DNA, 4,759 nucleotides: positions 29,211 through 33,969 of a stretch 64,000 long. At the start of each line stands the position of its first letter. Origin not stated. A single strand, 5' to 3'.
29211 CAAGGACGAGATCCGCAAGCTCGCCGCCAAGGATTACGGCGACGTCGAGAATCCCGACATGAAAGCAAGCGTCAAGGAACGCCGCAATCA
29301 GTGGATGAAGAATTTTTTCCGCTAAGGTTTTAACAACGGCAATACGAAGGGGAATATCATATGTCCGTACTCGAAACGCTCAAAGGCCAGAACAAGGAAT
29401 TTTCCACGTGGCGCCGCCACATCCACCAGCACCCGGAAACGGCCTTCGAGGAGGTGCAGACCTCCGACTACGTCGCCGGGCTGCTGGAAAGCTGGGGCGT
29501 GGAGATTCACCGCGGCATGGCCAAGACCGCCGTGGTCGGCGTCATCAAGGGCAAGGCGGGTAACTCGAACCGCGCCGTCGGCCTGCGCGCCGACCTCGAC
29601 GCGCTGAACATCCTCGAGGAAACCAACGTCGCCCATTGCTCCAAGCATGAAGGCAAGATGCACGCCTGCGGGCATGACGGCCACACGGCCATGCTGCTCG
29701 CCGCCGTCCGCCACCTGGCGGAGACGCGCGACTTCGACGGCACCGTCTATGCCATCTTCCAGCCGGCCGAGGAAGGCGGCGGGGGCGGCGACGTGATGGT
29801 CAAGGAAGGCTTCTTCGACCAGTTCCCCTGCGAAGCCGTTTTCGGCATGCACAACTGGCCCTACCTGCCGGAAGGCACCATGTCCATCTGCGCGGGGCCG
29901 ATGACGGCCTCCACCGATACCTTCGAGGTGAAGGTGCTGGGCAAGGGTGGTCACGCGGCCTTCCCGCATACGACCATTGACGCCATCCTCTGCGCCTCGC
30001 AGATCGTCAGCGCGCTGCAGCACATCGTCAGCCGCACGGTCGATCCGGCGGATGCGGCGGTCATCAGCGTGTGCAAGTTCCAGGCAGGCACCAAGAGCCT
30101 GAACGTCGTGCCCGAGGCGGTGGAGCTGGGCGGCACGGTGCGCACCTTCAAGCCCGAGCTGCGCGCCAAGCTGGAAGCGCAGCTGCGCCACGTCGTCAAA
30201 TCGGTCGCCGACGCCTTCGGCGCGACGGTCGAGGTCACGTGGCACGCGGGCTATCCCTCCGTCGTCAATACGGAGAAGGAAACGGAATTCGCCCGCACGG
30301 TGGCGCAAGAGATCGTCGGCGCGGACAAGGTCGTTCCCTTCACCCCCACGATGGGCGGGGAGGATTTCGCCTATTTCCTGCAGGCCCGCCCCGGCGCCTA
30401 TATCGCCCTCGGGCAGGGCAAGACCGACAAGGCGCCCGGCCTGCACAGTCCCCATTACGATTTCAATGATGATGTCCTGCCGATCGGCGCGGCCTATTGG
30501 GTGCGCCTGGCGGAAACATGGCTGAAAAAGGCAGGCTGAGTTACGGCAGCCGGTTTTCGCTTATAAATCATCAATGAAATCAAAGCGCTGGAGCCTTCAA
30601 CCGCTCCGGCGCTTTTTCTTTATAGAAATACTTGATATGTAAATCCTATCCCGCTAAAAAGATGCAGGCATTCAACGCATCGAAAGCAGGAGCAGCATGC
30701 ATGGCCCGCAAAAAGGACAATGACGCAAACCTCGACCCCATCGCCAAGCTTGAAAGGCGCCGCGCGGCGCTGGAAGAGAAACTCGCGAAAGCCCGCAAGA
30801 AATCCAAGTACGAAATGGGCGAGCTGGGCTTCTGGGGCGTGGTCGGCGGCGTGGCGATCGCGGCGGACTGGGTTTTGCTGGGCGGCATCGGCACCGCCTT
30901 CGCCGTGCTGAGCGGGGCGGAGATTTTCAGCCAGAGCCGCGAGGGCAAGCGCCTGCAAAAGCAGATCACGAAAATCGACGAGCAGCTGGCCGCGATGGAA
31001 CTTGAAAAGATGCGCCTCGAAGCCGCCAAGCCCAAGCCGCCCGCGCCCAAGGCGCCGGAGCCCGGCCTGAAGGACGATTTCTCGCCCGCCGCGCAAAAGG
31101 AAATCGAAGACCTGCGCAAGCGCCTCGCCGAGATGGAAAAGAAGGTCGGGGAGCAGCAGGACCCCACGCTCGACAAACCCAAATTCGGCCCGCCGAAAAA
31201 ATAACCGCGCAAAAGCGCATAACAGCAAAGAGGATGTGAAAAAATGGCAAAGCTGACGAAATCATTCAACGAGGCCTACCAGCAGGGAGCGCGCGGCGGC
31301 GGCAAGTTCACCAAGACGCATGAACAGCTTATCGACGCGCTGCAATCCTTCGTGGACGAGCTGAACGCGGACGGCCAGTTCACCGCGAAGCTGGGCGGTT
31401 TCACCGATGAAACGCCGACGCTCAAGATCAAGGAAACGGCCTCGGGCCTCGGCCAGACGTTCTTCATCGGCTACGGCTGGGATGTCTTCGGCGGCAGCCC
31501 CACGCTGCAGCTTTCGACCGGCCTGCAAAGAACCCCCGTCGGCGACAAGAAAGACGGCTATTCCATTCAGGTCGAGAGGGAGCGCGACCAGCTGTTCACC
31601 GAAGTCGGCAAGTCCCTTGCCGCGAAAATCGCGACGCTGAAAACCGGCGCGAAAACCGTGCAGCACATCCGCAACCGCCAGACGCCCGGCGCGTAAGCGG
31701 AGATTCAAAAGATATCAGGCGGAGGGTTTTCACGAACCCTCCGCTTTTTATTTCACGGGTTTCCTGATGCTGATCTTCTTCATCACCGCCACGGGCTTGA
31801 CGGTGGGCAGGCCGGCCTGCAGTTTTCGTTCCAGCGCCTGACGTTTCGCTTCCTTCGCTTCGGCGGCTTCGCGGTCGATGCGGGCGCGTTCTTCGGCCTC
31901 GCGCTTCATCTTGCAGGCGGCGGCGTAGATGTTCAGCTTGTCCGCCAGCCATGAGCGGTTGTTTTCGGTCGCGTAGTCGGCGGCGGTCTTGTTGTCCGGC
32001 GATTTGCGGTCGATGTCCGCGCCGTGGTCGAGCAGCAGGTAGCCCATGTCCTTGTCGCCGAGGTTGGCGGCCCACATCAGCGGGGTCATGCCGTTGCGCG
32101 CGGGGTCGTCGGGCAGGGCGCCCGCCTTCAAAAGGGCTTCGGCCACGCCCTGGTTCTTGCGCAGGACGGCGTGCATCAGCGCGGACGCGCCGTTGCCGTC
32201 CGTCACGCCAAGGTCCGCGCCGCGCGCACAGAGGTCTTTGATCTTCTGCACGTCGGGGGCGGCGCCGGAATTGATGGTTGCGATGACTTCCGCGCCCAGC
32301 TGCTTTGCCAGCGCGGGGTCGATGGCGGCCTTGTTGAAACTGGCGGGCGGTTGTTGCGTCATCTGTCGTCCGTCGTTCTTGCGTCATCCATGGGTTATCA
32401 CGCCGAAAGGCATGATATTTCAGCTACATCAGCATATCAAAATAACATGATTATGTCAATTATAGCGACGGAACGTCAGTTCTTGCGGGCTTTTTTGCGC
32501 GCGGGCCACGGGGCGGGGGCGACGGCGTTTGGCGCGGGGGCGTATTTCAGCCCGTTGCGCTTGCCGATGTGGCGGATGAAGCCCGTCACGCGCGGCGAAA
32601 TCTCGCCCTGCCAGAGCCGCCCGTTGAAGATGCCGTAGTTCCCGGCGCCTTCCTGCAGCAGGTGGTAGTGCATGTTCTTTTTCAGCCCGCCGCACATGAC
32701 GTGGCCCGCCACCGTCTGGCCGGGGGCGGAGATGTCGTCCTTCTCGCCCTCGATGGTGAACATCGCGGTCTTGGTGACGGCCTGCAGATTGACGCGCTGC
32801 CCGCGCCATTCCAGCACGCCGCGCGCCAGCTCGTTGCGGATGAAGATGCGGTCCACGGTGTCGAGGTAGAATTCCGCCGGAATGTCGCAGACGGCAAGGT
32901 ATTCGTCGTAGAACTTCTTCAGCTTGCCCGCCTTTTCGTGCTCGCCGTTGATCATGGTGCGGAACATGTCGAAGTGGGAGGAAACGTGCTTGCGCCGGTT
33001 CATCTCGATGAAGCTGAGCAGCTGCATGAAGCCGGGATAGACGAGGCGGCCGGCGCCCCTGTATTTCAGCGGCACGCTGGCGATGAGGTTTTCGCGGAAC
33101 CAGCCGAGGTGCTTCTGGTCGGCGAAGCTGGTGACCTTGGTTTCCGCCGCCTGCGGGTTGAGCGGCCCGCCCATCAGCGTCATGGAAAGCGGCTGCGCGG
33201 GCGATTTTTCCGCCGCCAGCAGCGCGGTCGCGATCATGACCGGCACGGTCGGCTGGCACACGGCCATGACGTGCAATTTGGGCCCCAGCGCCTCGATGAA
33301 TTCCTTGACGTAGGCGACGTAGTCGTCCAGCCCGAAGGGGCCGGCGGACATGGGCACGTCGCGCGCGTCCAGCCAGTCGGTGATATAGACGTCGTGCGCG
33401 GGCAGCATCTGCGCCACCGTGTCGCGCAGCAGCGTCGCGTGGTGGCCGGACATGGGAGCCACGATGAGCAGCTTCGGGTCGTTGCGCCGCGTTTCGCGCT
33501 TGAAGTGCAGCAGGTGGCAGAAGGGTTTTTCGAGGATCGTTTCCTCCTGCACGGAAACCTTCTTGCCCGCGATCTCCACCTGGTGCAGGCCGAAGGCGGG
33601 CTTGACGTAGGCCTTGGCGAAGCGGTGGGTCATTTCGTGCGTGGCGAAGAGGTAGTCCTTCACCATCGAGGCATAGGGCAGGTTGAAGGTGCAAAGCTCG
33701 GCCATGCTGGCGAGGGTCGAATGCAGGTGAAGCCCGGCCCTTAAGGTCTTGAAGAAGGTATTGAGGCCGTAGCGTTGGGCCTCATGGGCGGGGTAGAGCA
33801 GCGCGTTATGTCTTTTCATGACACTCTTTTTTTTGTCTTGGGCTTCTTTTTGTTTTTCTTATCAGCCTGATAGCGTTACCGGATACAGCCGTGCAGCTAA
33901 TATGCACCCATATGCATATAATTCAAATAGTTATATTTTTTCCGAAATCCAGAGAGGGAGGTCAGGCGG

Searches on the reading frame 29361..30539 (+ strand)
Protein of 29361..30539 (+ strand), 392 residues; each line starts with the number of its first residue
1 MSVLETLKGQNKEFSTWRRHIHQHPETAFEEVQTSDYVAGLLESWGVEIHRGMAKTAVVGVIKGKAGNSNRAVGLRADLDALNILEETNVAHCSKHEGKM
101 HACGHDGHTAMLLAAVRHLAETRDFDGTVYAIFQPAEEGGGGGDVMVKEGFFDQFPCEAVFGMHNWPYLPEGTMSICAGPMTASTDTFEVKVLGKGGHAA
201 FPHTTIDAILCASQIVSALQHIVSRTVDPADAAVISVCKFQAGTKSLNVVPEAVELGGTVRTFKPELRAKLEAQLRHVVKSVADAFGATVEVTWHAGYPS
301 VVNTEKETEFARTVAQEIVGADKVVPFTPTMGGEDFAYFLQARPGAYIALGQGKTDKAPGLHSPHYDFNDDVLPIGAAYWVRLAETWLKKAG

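Call 53: search_protein_families(library=pfam, proteins=[window:29361-30539:+], max_evalue=0.001)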
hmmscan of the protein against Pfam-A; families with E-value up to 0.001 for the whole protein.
window:29361-30539:+ (392 aa): 2 families
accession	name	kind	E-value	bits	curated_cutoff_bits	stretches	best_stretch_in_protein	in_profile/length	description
PF01546.33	Peptidase_M20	-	1.7e-46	159.2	24.6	1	75-385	2-205/206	Peptidase family M20/M25/M40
PF07687.19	M20_dimer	-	2.4e-10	40.7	21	1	187-283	8-103/107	Peptidase dimerisation domain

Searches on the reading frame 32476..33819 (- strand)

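Call 53: search_protein_families(library=pfam, proteins=[window:32476-33819:-], max_evalue=0.001)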
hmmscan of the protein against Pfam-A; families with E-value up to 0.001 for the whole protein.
window:32476-33819:- (447 aa): 1 family
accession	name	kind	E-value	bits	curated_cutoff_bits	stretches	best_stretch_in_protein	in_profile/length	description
PF06850.17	PHB_depo_C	-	1.3e-78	263.6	27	1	217-417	1-201/203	PHB de-polymerase C-terminus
